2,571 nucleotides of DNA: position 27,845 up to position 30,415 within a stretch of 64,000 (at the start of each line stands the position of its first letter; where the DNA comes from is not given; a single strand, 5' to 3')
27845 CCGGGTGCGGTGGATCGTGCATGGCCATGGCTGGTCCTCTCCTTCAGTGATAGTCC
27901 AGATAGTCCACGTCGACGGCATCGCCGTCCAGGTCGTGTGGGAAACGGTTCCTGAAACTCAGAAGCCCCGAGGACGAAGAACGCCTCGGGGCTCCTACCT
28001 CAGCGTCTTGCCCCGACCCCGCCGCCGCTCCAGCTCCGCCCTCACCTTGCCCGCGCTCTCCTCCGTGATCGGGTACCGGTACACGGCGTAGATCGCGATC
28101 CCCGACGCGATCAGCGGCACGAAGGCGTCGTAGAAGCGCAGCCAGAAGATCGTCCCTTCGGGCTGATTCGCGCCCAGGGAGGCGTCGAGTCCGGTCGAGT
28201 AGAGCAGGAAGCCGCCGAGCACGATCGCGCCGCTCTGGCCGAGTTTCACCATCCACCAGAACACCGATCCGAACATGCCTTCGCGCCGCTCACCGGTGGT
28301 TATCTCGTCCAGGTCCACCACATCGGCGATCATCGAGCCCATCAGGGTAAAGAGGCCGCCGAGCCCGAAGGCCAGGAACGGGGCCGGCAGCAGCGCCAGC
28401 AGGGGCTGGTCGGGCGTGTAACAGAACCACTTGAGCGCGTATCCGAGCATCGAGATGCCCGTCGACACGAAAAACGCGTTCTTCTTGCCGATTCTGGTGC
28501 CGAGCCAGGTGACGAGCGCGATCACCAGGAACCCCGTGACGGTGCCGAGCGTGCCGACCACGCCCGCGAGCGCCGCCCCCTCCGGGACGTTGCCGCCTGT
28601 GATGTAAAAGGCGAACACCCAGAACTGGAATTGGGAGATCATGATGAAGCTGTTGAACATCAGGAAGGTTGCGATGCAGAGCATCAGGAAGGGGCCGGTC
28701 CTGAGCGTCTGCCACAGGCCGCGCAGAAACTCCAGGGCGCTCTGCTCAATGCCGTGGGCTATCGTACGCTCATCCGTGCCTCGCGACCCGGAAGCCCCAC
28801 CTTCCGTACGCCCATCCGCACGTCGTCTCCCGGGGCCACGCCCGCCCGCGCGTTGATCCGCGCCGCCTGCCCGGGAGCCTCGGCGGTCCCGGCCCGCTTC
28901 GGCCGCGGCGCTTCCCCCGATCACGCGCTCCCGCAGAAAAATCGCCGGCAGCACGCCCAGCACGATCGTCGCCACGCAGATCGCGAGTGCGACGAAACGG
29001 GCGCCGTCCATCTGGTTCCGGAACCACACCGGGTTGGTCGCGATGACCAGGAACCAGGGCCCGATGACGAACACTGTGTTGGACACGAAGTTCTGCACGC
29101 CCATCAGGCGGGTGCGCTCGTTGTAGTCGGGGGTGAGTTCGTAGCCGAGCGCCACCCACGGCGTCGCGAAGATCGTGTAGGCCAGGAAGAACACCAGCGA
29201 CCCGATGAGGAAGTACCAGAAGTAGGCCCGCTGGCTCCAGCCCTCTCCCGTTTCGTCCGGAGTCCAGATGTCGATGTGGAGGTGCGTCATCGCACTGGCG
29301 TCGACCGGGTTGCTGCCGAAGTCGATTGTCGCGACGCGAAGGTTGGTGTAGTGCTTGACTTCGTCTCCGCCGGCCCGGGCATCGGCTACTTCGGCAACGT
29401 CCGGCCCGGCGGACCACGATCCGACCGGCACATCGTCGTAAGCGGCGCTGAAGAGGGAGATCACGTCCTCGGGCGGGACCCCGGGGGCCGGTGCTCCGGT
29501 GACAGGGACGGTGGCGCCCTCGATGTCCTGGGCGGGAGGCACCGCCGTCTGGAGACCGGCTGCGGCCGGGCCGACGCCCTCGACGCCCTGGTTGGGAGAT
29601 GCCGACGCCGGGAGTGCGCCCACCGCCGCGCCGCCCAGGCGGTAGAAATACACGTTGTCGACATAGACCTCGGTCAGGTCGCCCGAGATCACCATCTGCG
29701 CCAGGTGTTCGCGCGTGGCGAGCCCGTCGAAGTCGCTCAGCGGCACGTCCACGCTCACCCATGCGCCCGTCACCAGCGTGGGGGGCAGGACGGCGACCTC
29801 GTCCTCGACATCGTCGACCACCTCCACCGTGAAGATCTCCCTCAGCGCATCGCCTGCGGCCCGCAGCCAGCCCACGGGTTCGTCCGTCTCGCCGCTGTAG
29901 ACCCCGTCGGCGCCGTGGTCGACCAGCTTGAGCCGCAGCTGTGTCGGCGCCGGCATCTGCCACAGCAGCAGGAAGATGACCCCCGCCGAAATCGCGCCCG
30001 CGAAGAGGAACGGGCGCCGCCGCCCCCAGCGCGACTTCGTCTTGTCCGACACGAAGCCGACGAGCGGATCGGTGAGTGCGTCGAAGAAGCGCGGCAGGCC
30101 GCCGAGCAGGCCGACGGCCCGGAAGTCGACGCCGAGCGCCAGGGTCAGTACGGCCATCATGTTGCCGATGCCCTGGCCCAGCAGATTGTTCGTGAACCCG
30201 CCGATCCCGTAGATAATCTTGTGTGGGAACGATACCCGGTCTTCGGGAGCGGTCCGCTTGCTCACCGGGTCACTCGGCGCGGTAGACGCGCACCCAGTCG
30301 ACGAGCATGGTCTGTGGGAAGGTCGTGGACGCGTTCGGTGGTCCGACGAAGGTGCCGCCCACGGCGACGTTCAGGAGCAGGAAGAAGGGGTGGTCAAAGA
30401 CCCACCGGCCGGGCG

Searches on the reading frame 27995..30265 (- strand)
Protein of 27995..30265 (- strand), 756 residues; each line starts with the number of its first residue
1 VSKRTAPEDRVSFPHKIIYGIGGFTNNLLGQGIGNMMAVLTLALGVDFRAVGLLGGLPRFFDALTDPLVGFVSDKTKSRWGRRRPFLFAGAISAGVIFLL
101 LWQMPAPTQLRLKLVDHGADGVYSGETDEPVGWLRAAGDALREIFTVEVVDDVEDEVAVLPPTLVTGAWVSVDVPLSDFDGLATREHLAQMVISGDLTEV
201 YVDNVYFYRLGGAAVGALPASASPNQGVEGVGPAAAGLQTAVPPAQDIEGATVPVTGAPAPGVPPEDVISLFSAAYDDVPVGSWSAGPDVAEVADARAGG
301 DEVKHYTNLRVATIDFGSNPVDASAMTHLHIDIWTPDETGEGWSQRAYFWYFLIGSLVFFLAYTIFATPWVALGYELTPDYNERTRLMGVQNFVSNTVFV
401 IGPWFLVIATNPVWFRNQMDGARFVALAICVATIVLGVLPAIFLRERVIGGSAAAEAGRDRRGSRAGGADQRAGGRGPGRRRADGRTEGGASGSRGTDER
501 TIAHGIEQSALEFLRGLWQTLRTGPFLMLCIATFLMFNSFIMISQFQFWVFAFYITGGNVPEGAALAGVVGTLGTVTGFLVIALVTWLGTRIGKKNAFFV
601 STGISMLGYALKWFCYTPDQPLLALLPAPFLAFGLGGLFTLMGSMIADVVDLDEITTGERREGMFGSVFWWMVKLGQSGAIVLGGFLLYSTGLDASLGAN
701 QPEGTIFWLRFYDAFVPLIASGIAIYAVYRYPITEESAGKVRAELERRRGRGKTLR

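Call 9: search_protein_families(library=pfam, proteins=[window:27995-30265:-], max_evalue=0.001)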
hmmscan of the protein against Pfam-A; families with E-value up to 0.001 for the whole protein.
window:27995-30265:- (756 aa): 2 families
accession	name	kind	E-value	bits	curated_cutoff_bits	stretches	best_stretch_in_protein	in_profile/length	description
PF13347.12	MFS_2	-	1.2e-54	186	27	3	508-735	208-427/427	MFS/sugar transport protein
PF07690.21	MFS_1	-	8.6e-19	68.1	33.4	2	348-652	84-325/347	Major Facilitator Superfamily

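Call 64: search_protein_families(library=ncbifam, proteins=[window:27995-30265:-], max_evalue=0.001)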
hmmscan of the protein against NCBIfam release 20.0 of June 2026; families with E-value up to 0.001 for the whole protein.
window:27995-30265:- (756 aa): 6 families
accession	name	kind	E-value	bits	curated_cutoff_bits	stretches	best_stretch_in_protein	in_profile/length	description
TIGR00792.1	gph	subfamily_domain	1.6e-42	145.7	231.35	3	516-748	214-437/437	glycoside-pentoside-hexuronide (GPH):cation symporter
NF007353.0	PRK09848.1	equivalog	2.8e-31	108.8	528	2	518-752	221-448/457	glucuronide transporter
NF007749.0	PRK10429.1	equivalog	4.7e-23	81.7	456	2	11-102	3-95/473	melibiose:sodium transporter MelB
NF007237.0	PRK09669.1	subfamily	1.1e-18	67.2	610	1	11-105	6-101/461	putative symporter YagG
NF008526.0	PRK11462.1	equivalog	1.2e-13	50.7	836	1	11-105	6-101/460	glycoside-pentoside-hexuronide family transporter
TIGR01301.1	GPH_sucrose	subfamily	1e-06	27.9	511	1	63-98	53-88/476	sucrose/proton symporter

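Call 65: find_homologous_proteins(query=window:27995-30265:-, max_evalue=1e-30)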
Query window:27995-30265:- (756 aa): 3877 proteins with E <= 1e-30 among 8000 candidates; the best 120 are listed.
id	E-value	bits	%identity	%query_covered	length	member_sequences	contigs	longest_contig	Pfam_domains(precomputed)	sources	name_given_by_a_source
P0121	0.0e+0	1710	100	100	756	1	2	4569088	PF13347.13,PF12832.14,PF07690.22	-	-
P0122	0.0e+0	1462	88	100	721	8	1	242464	PF13347.13,PF07690.22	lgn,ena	-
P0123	0.0e+0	1418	84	100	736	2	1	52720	PF13347.13,PF07690.22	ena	-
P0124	0.0e+0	1411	83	99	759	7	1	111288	PF13347.13,PF12832.14,PF07690.22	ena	-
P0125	0.0e+0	1395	85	99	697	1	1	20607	PF13347.13,PF07690.22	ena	-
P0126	0.0e+0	1392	85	99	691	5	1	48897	PF13347.13,PF07690.22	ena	-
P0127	0.0e+0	1381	83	99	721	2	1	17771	PF13347.13,PF07690.22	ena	-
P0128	0.0e+0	1366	84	98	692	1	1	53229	PF13347.13,PF07690.22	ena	-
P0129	0.0e+0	1362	78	100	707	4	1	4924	PF13347.13,PF07690.22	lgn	-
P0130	0.0e+0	1352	82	99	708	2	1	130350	PF13347.13,PF12832.14,PF07690.22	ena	-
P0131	0.0e+0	1281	78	99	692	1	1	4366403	PF13347.13,PF12832.14,PF07690.22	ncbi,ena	-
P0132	0.0e+0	1279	78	99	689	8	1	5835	PF13347.13,PF07690.22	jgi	-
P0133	0.0e+0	1271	76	100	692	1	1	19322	PF13347.13,PF12832.14,PF07690.22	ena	-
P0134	0.0e+0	1270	78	99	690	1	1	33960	PF13347.13,PF07690.22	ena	-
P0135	0.0e+0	1263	76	99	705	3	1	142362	PF13347.13,PF07690.22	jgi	-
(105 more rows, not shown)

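Call 74: predict_structure(alignment_id=A3)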
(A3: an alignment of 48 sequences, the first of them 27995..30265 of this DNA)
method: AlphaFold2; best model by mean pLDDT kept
length: 756 residues; sequences in the alignment: 48
mean_pLDDT: 79.3   pTM: 0.80
mean pLDDT of the five models: 79.3, 79.1, 78.4, 76.5, 75.8
residues with pLDDT >= 90: 266; 70-90: 332; 50-70: 63; < 50: 95
segments of 3 or more residues with pLDDT < 50: 127-132, 146-149, 215-217, 219-244, 450-497
pLDDT, mean of each block of 10 residues (from residue 1): 72 92 94 91 91 94 85 60 81 97 90 84 59 55 53 78 86 86 82 89 94 51 40 30 49 88 93 92 69 87 90 86 93 91 91 96 91 78 82 89 89 83 96 95 72 45 34 33 38 48 70 78 84 83 85 88 88 88 86 88 94 92 91 79 82 82 76 88 94 82 90 93 90 79 80 55
secondary structure, 60 per line:
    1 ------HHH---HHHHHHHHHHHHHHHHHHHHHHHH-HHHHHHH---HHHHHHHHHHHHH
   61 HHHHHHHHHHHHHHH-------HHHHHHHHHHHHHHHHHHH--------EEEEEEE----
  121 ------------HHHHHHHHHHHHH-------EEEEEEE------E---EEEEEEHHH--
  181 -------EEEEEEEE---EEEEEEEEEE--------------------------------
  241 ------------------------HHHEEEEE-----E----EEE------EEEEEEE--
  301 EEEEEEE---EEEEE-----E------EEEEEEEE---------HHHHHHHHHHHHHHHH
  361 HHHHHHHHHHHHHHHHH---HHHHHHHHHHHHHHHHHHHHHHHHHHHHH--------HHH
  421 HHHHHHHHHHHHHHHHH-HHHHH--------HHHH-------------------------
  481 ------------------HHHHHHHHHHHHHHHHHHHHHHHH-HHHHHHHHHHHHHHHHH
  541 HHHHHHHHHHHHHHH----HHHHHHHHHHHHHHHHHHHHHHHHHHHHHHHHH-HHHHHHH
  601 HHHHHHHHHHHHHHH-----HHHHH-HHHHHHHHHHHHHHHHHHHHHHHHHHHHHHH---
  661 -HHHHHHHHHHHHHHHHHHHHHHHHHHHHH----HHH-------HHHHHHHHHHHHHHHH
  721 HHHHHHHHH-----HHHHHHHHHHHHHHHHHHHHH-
elements in order (helices of 4 or more, strands of 3 or more residues): H13-36 H38-44 H48-75 H83-101 E110-116 H133-145 E153-159 E170-175 E188-195 E199-208 E268-272 E283-285 E292-298 E301-307 E311-315 E328-335 H345-377 H381-409 H418-437 H439-443 H452-455 H499-522 H524-555 H560-592 H594-615 H621-625 H627-657 H662-690 H705-729 H735-755

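Call 76: fold_search(model_id=the predicted structure, library=pdb)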
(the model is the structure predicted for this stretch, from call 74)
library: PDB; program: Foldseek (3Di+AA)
matches with E <= 10: 545; with E <= 0.001: 79
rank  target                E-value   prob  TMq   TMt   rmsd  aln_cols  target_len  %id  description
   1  8d2s_A                1.2e-11  1.00  0.51  0.80   7.1       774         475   13  Zebrafish MFSD2A isoform B in inward open ligand bound conformation (released 2023-05-10)
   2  8d2t_A                2.3e-11  1.00  0.52  0.83   8.3       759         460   13  Zebrafish MFSD2A isoform B in inward open ligand-free conformation (released 2023-05-10)
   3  7mjs_X                1.0e-10  1.00  0.51  0.82   5.1       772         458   13  Single-Particle Cryo-EM Structure of Major Facilitator Superfamily Domain containing 2A in complex with LPC-18:3 (released 2021-06-16)
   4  7oix_B                3.4e-09  1.00  0.47  0.74   9.2       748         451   14  Structure of thermostable human MFSD2A in complex with thermostable human Sync2 (released 2022-06-01)
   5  7n98                  3.4e-07  1.00  0.47  0.71   8.4       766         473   14  Cryo-EM structure of MFSD2A (released 2021-08-04)
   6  8t60_A                4.0e-07  1.00  0.47  0.81   6.4       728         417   12  CryoEM structure of an inward-facing MelBSt at a Na(+)-bound and sugar low-affinity conformation (released 2024-02-28)
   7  7l16                  5.2e-07  1.00  0.45  0.70   7.5       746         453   13  Crystal structure of sugar-bound melibiose permease MelB (released 2021-08-04)
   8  8ubw                  5.9e-07  1.00  0.32  0.55   8.7       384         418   15  Choline-bound FLVCR1 (released 2024-03-27)
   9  8fq9                  9.0e-07  1.00  0.46  0.71   8.3       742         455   13  Crystal structure of a ligand-bound cation-site mutant D55C of a melibiose transporter (released 2024-06-05)
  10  8ubx                  9.8e-07  1.00  0.34  0.58   8.2       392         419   16  Ethanolamine-bound FLVCR1 (released 2024-03-27)
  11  9giu                  1.3e-06  1.00  0.44  0.65  10.9       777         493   11  Cryo-EM structure of human SLC45A4 in detergent (released 2025-07-30)
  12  8uc0                  1.4e-06  1.00  0.32  0.53   8.5       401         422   15  Endogenous ligand bound FLVCR1 (released 2024-03-27)
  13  8ubz                  2.0e-06  1.00  0.32  0.55   8.5       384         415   16  Choline-bound FLVCR1 (released 2024-03-27)
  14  9oli_A                2.0e-06  1.00  0.45  0.71   7.2       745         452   13  Crystal structure of the melibiose-bound melibiose transporter (released 2026-02-04)
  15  8uby                  2.2e-06  1.00  0.34  0.58   8.2       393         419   14  Choline-bound FLVCR1 (released 2024-03-27)
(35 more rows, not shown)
